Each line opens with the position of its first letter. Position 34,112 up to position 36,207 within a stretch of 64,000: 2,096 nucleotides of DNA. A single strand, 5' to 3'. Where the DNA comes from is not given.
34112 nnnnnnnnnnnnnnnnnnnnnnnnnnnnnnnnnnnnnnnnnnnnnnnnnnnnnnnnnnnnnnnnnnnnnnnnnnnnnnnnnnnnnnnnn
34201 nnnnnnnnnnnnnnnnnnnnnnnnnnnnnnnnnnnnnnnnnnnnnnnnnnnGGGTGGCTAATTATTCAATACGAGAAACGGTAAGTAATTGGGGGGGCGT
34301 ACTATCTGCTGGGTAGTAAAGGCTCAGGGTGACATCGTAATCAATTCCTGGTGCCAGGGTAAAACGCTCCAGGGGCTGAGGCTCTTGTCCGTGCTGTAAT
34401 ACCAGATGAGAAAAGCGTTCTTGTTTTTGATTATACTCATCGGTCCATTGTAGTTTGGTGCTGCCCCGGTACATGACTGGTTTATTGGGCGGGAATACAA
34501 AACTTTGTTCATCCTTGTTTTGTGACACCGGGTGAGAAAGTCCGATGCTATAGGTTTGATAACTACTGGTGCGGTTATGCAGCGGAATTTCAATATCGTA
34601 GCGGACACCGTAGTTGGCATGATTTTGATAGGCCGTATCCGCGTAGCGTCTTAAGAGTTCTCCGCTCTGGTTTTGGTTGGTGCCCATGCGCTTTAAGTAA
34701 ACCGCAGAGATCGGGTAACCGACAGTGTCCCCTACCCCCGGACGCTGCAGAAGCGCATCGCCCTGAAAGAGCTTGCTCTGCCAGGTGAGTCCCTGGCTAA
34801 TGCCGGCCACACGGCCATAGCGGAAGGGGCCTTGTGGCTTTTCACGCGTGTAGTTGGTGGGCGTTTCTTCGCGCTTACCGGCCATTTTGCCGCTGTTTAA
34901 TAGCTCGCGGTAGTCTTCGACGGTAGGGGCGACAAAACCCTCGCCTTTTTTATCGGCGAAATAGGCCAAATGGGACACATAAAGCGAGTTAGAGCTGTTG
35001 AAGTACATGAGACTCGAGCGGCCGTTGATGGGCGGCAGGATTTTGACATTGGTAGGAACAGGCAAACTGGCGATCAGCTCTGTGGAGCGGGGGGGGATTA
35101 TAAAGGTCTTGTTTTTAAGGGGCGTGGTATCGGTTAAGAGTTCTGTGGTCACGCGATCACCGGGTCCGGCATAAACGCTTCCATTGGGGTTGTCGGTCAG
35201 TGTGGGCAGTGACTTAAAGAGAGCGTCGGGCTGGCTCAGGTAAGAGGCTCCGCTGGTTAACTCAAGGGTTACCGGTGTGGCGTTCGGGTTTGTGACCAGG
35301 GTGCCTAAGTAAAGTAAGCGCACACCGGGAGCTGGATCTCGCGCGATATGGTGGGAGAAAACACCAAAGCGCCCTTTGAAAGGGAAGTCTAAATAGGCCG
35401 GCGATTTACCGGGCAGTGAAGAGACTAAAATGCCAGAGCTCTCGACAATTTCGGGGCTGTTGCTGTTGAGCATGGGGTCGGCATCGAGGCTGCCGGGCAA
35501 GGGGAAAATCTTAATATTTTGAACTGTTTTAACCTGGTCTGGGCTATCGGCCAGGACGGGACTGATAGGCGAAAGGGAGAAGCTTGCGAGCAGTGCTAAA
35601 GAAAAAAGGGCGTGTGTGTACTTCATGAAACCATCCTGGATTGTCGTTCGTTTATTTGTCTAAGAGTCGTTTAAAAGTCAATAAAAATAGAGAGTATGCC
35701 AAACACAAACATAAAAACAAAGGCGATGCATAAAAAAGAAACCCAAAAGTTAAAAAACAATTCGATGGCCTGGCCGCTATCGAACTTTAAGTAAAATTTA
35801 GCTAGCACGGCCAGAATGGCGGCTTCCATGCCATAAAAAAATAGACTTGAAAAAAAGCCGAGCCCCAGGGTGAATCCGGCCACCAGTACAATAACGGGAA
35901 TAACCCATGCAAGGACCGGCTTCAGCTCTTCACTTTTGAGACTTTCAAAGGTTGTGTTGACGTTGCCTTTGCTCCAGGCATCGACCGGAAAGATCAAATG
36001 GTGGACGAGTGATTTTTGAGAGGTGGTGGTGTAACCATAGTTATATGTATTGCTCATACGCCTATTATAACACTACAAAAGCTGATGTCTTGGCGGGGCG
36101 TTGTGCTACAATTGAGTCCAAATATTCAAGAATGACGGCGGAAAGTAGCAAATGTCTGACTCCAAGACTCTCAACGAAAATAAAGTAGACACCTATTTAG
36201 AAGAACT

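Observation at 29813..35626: Glycan/peptide-modification island: LanC-like protein, GT2, TPR-GT41, large secreted protein, all co-directional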

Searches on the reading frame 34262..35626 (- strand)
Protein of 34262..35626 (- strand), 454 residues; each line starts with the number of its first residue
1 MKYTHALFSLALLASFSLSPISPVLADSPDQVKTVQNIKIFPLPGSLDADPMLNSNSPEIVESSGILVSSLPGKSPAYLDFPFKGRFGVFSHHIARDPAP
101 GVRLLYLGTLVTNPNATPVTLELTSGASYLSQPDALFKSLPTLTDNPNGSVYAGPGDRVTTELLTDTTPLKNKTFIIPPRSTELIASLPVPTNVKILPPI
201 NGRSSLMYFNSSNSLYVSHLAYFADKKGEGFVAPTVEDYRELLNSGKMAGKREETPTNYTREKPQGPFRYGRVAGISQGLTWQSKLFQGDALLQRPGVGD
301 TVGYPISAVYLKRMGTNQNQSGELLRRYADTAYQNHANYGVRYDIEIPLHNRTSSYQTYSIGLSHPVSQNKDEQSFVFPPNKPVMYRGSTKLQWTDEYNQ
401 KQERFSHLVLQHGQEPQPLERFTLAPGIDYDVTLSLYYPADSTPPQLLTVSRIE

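Call 4: search_protein_families(library=pfam, proteins=[window:34262-35626:-], max_evalue=0.01)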
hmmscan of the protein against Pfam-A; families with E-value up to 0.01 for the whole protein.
window:34262-35626:- (454 aa): 1 family
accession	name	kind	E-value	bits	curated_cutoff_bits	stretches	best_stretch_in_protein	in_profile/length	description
PF11850.13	DUF3370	-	8.5e-128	427.2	25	1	40-451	3-421/422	Protein of unknown function (DUF3370)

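Call 5: search_protein_families(library=ncbifam, proteins=[window:34262-35626:-], max_evalue=0.01)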
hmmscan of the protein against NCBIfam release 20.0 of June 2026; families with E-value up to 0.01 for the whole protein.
window:34262-35626:- (454 aa): 0 families

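Call 17: find_homologous_proteins(query=window:34262-35626:-, max_evalue=0.00001)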
Query window:34262-35626:- (454 aa): 1384 proteins with E <= 0.00001 among 8000 candidates; the best 120 are listed.
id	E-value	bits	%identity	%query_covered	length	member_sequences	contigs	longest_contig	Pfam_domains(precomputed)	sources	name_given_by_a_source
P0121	1.3e-273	926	90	100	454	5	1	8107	PF11850.14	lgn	-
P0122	5.2e-266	901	87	100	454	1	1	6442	PF11850.14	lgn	-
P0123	4.2e-244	828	80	100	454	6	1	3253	PF11850.14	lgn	-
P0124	7.5e-232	788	75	100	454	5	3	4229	PF11850.14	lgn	-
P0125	1.3e-216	738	71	100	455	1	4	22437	PF11850.14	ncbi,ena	-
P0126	3.2e-169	582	58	100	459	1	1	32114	PF11850.14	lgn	-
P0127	1.4e-166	573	56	100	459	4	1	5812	PF11850.14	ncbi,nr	ncbi:MAG: DUF3370 domain-containing protein [Candidatus Sericytochromatia bacterium]|nr:DUF3370 doma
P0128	1.9e-165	569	57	98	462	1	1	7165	PF11850.14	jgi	-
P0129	4.4e-161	555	57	94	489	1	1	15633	PF11850.14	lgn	-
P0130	5.3e-161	554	55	100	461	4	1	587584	PF11850.14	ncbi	ncbi:MAG: DUF3370 domain-containing protein [Candidatus Sericytochromatia bacterium]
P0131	2.6e-157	542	54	100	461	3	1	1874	PF11850.14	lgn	-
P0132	5.4e-154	531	55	93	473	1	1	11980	PF11850.14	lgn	-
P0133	1.9e-153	530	53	96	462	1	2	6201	PF11850.14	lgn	-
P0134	5.5e-151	521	53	95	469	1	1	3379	PF11850.14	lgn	-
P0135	8.5e-151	521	55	93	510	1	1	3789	PF11850.14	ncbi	ncbi:MAG: DUF3370 domain-containing protein [Candidatus Sericytochromatia bacterium]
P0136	1.2e-146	507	52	99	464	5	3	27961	PF11850.14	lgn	-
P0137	4.0e-144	499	50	100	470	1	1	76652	PF11850.14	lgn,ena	-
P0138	8.7e-144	498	50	98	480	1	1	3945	PF11850.14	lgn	-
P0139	1.2e-143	497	52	99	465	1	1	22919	PF11850.14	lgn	-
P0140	1.9e-142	493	50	100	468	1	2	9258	PF11850.14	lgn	-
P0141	7.1e-142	491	52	93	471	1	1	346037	PF11850.14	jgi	jgi:hypothetical protein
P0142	1.4e-140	487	52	99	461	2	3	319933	PF11850.14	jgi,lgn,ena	-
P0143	4.3e-138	479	49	100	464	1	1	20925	PF11850.14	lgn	-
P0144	2.1e-135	470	51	98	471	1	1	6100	PF11850.14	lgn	-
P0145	7.8e-127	442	48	99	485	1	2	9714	PF11850.14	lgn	-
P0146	9.5e-119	415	47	93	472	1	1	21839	PF11850.14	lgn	-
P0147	5.8e-117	409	48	93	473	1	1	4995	PF11850.14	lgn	-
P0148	4.3e-116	406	48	94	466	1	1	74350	PF11850.14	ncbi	ncbi:MAG TPA: DUF3370 domain-containing protein [Pantanalinema sp.]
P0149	1.8e-115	404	48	93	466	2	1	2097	PF11850.14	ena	-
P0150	1.6e-114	401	47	93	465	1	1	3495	PF11850.14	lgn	-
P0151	1.7e-114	401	48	93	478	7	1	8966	PF11850.14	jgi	jgi:hypothetical protein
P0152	7.6e-114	399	44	99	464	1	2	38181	PF11850.14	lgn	-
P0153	8.7e-114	399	47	95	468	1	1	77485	PF11850.14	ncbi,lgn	-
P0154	1.3e-113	398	47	93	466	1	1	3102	PF11850.14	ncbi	ncbi:MAG: DUF3370 domain-containing protein [Candidatus Sericytochromatia bacterium]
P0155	3.3e-113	397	46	95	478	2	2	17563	PF11850.14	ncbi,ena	-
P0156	3.3e-113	397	47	94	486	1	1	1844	PF11850.14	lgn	-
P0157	1.2e-112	395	46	93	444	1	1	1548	PF11850.14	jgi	jgi:hypothetical protein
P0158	3.9e-112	393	46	93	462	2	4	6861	PF11850.14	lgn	-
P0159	2.8e-111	391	46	93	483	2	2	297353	PF11850.14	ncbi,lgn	-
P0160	6.4e-111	389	45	93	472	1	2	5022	PF11850.14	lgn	-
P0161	6.6e-110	386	45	93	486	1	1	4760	PF11850.14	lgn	-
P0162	1.3e-109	385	46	93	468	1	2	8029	PF11850.14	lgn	-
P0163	1.5e-109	385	47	91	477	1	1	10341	PF11850.14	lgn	-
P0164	2.2e-109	384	47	93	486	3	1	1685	PF11850.14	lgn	-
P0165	4.0e-109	383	46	94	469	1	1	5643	PF11850.14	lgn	-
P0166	4.7e-109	383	46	93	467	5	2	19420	PF11850.14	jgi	jgi:hypothetical protein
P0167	6.7e-109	383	46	93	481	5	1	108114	PF11850.14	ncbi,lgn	ncbi:hypothetical protein D3C72_182810 [compost metagenome]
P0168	1.1e-108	382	45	93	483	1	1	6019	PF11850.14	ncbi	ncbi:MAG TPA: DUF3370 domain-containing protein [Stenomitos sp.]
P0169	3.1e-108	381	45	92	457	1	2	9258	PF11850.14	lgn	-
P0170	5.1e-108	380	47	93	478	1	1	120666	PF11850.14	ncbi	-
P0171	1.0e-107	379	46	88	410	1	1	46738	PF11850.14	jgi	jgi:hypothetical protein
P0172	1.4e-106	375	46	91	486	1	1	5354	PF11850.14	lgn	-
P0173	2.0e-105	371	46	91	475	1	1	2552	PF11850.14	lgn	-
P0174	2.4e-105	371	45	93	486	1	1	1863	PF11850.14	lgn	-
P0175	2.4e-104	368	43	92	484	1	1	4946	PF11850.14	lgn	-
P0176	2.7e-103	364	43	100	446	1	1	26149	PF11850.14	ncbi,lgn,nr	ncbi:MAG: hypothetical protein JWM80_1716 [Cyanobacteria bacterium RYN_339]|nr:hypothetical protein 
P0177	6.8e-103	363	44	93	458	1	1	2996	PF11850.14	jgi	jgi:hypothetical protein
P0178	9.3e-102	359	44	91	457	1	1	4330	PF11850.14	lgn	-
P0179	1.5e-101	359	44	93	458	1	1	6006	PF11850.14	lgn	-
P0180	2.7e-100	354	41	99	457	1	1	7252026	PF11850.14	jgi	jgi:hypothetical protein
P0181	3.3e-100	354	43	98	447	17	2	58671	PF11850.14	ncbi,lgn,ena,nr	ncbi:MAG: hypothetical protein BRC38_03480 [Cyanobacteria bacterium QH_6_48_35]|nr:MAG: hypothetical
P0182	4.9e-100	354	41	98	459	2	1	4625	PF11850.14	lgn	-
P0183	7.9e-100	353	43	96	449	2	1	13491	PF11850.14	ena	-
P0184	1.4e-99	352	44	94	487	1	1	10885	PF11850.14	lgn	-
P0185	2.0e-99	352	43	94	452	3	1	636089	PF11850.14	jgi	-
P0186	2.4e-99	351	43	93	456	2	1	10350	PF11850.14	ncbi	ncbi:MAG TPA: DUF3370 domain-containing protein [Stenomitos sp.]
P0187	2.0e-98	348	43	93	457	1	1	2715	PF11850.14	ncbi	-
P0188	2.1e-98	348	41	94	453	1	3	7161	PF11850.14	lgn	-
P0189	2.3e-98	348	43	93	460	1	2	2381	PF11850.14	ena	-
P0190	3.6e-98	347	41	98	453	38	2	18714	PF11850.14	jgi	-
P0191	3.7e-98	347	43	93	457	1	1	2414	PF11850.14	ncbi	-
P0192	5.1e-98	347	45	86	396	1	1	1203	PF11850.14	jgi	jgi:hypothetical protein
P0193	5.5e-98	347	44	92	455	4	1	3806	PF11850.14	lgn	-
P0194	5.8e-98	347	42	93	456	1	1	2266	PF11850.14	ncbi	-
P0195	6.1e-98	347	44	92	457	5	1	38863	PF11850.14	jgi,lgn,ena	jgi:hypothetical protein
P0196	7.0e-98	346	41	94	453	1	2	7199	PF11850.14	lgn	-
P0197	7.6e-98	346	42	92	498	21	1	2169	PF11850.14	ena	-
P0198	8.2e-98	346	40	94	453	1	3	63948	PF11850.14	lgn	-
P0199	8.6e-98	346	43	92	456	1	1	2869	PF11850.14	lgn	-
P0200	1.1e-97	346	41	98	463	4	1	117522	PF11850.14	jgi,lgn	jgi:hypothetical protein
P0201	1.2e-97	346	40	98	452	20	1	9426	PF11850.14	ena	-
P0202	1.2e-97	346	41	93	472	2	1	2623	PF11850.14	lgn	-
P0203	3.0e-97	344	42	93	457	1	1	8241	PF11850.14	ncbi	-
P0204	3.2e-97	344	41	97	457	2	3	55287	PF11850.14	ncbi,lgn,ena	-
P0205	4.8e-97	344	41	94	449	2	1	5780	PF11850.14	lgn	-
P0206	7.1e-97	343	42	91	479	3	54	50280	PF11850.14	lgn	-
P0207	7.7e-97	343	42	92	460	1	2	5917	PF11850.14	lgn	-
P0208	7.8e-97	343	43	94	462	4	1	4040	PF11850.14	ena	-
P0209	2.4e-96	341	42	94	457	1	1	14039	PF11850.14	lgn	-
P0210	3.1e-96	341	41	96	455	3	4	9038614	PF11850.14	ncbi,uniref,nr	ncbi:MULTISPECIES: DUF3370 domain-containing protein [unclassified Tolypothrix]|uniref:DUF3370 domai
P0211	3.3e-96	341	41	98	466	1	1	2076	PF11850.14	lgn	-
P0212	3.5e-96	341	42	98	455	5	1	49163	PF11850.14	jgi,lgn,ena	jgi:hypothetical protein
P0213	3.6e-96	341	41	93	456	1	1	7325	PF11850.14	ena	-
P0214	4.0e-96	341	42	98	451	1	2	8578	PF11850.14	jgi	-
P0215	4.6e-96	340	42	91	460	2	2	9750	PF11850.14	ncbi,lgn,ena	-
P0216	4.7e-96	340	41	98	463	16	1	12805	PF11850.14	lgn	-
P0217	5.4e-96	340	42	97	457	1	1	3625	PF11850.14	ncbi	ncbi:MAG: DUF3370 domain-containing protein [Kovacikia sp.]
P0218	8.2e-96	340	42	93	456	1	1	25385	PF11850.14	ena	-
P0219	1.1e-95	339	42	98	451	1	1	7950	PF11850.14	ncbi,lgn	-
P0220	1.1e-95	339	42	93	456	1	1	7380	PF11850.14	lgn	-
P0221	1.2e-95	339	42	93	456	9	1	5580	PF11850.14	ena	-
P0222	1.3e-95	339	41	93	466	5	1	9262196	PF11850.14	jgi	jgi:hypothetical protein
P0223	1.5e-95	339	43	92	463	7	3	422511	PF11850.14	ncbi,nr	ncbi:DUF3370 domain-containing protein [Cyanobacteria bacterium FACHB-502]|nr:DUF3370 domain-contain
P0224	1.7e-95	339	42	93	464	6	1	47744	PF11850.14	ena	-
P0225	1.8e-95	338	40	93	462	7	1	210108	PF11850.14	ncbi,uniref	ncbi:DUF3370 domain-containing protein [Microcoleus sp. FACHB-672]|uniref:DUF3370 domain-containing 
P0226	1.9e-95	338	41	94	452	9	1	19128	PF11850.14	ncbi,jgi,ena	jgi:hypothetical protein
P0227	2.0e-95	338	41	98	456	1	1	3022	PF11850.14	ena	-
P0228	2.2e-95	338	40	98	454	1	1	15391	PF11850.14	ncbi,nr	ncbi:MAG TPA: hypothetical protein DD379_09840 [Cyanobacteria bacterium UBA11162]|nr:hypothetical pr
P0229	2.8e-95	338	42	92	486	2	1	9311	PF11850.14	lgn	-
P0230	3.1e-95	338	40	98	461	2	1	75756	PF11850.14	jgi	jgi:hypothetical protein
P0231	3.4e-95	338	41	98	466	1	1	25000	PF11850.14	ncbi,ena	-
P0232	3.4e-95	338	42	94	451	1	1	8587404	PF11850.14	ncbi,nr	ncbi:DUF3370 domain-containing protein [Nostoc sp. UHCC 0702]|nr:DUF3370 domain-containing protein [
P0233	3.5e-95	338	40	98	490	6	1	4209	PF11850.14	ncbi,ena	-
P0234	3.5e-95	338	41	93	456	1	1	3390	PF11850.14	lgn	-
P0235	3.7e-95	337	43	89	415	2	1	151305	PF11850.14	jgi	jgi:hypothetical protein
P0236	4.6e-95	337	40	98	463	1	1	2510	PF11850.14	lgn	-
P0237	5.3e-95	337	41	93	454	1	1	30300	PF11850.14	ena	-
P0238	6.0e-95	337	41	93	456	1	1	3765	PF11850.14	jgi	jgi:hypothetical protein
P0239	6.1e-95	337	41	93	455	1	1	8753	PF11850.14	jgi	jgi:hypothetical protein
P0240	7.8e-95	336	42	92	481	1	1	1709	PF11850.14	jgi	jgi:hypothetical protein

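Call 19: find_related_loci(query=A1, collection=genome_contigs, flank=6000)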
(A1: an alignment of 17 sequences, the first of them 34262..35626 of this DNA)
Query A1 (454 aa) in genome_contigs; peptide patterns used: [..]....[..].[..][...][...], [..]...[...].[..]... (x = any residue, [..] = any of these).
599 stretches matched a pattern (row limit reached: there are more); 590 encode a relative of the query (tblastn E <= 1e-3); the best 80 are kept; 80 distinct loci.
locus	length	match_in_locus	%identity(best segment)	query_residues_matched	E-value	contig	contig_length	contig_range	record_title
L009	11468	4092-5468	56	1-454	9e-172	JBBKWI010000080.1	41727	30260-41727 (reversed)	MAG: Candidatus Sericytochromatia bacterium isolate metabat_bins.305 k119_1409768, whole genome shotgun sequence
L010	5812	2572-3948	56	1-454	5e-174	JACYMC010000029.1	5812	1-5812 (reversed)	MAG: Candidatus Sericytochromatia bacterium isolate T60_A2020_004 NODE_7058_length_5812_cov_20.6983, whole genome shotgu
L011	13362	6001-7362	53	8-450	6e-152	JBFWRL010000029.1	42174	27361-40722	MAG: Candidatus Sericytochromatia bacterium isolate CA_2019_TPBF_205 NODE_5507_length_42174_cov_4.273694_TPBF, whole gen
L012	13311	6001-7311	52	22-450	2e-147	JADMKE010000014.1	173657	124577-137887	MAG: Candidatus Sericytochromatia bacterium isolate MAG_89 NODE_115_length_173657_cov_20.399673, whole genome shotgun se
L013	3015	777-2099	52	22-454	7e-154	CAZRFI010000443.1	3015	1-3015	MAG TPA_asm: uncultured Candidatus Sericytochromatia bacterium isolate binchicken_co266_209 genome assembly, contig: NOD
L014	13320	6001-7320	47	20-452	6e-119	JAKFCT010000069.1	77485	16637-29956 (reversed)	MAG: Candidatus Sericytochromatia bacterium isolate LC028 contig-124_252, whole genome shotgun sequence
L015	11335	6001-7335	43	1-452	2e-113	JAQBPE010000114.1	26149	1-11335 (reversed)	MAG: Cyanobacteria bacterium RYN_339 scaffold_4466326, whole genome shotgun sequence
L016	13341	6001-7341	43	8-454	9e-107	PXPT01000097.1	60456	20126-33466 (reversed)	MAG: Cyanobacteria bacterium QS_4_48_99 qs_4_scaffold_296, whole genome shotgun sequence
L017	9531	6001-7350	42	8-451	2e-104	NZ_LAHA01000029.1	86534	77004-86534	Nostoc linckia z4 scaffold29.1, whole genome shotgun sequence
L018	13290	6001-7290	42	33-454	1e-103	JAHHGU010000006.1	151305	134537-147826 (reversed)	MAG: Aphanothece sp. CMT-3BRIN-NPC111 scaffold_47_c1, whole genome shotgun sequence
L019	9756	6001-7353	40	9-453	3e-102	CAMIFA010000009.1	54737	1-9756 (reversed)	MAG: uncultured cyanobacterium isolate 5VxgWvZHuo_bin.2.MAG genome assembly, contig: NODE_23_length_54737_cov_6.313961,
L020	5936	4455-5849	41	7-454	1e-101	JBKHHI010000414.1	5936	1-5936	MAG: Coleofasciculus sp. isolate D1M07_1 NODE_12765_length_5936_cov_17.819589, whole genome shotgun sequence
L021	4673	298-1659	41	4-454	2e-101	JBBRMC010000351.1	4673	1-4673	MAG: Leptolyngbyales cyanobacterium isolate La1_maxbin2.496 LA1C_X2.496_k141_642337L_4673_cov_38.6657, whole genome shot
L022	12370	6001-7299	41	30-454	6e-100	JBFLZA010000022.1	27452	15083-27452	MAG: Cyanobacteriota bacterium isolate MAG099 MAG099_22, whole genome shotgun sequence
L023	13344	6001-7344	40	8-451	2e-99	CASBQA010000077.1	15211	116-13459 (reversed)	MAG: uncultured cyanobacterium isolate PMM_0069 genome assembly, contig: PMM_0069_000000000077, whole genome shotgun seq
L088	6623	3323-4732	38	4-454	7e-95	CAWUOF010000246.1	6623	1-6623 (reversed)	MAG: uncultured bacterium isolate SRR1522964_concoct_30_1705335406 genome assembly, contig: ERZ11849542.2672, whole geno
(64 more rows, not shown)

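Call 53: predict_structure(alignment_id=A1)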
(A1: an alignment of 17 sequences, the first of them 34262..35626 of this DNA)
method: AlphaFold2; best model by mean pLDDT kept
length: 454 residues; sequences in the alignment: 17
mean_pLDDT: 86.0   pTM: 0.84
mean pLDDT of the five models: 86.0, 85.2, 79.5, 78.9, 78.5
residues with pLDDT >= 90: 251; 70-90: 153; 50-70: 23; < 50: 27
segments of 3 or more residues with pLDDT < 50: 1-27
pLDDT, mean of each block of 10 residues (from residue 1): 40 40 52 91 91 91 95 89 97 88 94 98 95 85 92 91 89 95 96 71 94 98 92 96 92 74 71 89 84 82 81 79 86 73 92 93 88 88 89 95 94 90 94 89 84 92
secondary structure, 60 per line:
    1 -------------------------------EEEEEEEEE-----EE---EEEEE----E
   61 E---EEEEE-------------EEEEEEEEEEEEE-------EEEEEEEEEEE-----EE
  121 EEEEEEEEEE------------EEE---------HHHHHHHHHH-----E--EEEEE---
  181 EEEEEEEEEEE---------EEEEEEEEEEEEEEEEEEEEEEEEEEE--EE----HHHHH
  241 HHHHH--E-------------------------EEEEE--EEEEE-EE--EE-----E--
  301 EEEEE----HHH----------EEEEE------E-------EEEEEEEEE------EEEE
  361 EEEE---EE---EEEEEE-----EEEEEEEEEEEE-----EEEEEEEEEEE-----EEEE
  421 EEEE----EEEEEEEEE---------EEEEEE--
elements in order: E32-40 E51-55 E65-69 E83-95 E103-113 E119-130 E143-145 H155-164 E173-177 E181-191 E201-227 H236-245 E274-278 E281-285 E301-305 E323-327 E342-350 E357-364 E373-378 E384-395 E401-411 E417-424 E429-437 E447-452

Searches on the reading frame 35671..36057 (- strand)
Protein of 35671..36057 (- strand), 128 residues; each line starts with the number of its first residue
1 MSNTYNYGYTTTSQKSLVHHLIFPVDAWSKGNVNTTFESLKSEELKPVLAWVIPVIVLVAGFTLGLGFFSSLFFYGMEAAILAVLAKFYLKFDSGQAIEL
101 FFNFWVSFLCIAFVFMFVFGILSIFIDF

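Call 4: search_protein_families(library=pfam, proteins=[window:35671-36057:-], max_evalue=0.01)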
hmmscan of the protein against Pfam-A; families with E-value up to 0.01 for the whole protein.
window:35671-36057:- (128 aa): 0 families

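Call 5: search_protein_families(library=ncbifam, proteins=[window:35671-36057:-], max_evalue=0.01)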
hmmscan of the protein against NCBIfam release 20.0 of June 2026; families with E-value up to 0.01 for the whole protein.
window:35671-36057:- (128 aa): 0 families
